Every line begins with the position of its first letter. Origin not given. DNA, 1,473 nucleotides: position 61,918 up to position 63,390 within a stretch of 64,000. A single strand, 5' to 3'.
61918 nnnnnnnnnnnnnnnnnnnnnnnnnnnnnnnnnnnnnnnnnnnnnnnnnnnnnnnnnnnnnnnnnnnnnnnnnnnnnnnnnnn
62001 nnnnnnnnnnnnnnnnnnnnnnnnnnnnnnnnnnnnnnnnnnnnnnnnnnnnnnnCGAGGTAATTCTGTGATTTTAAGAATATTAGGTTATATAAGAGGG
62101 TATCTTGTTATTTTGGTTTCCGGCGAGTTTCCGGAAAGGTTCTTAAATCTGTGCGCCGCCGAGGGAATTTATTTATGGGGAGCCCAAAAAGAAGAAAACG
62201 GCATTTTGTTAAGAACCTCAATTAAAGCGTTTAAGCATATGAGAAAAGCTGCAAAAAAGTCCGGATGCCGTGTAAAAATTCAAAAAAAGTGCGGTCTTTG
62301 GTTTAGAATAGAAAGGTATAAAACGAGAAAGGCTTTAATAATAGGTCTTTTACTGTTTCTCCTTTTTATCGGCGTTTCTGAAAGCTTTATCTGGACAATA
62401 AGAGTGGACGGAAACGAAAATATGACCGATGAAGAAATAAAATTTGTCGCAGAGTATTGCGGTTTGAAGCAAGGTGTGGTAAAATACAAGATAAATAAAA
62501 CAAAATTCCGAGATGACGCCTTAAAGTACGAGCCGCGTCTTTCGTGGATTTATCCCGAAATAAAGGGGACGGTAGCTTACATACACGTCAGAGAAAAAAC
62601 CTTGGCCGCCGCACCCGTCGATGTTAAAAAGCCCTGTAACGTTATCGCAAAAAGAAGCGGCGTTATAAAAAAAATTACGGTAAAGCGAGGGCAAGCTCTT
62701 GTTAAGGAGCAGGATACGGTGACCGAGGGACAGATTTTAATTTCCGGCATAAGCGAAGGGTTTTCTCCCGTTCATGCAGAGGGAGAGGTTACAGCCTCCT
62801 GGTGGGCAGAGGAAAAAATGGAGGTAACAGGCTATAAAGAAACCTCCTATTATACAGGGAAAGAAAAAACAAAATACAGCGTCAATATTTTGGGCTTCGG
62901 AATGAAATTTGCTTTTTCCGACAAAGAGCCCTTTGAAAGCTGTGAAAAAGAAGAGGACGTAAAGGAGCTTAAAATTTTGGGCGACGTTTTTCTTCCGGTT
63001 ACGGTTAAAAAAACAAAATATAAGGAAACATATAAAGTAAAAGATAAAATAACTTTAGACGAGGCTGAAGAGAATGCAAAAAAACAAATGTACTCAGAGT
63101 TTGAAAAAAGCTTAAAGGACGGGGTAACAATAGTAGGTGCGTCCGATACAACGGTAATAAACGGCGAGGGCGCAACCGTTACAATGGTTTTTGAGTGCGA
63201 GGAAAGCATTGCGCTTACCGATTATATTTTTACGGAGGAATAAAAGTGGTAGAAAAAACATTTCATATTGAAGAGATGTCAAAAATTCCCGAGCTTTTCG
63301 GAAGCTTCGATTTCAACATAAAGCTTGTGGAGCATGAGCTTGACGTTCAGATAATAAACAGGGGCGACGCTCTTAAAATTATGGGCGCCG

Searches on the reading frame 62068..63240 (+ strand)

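Call 36: search_protein_families(library=pfam, proteins=[window:62068-63240:+], max_evalue=0.001)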
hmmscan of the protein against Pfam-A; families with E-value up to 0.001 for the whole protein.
window:62068-63240:+ (391 aa): 1 family
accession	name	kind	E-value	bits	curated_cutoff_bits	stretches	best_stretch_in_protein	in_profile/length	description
PF06898.16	YqfD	-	5.6e-107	358.4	25.2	1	8-381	2-379/379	Putative stage IV sporulation protein YqfD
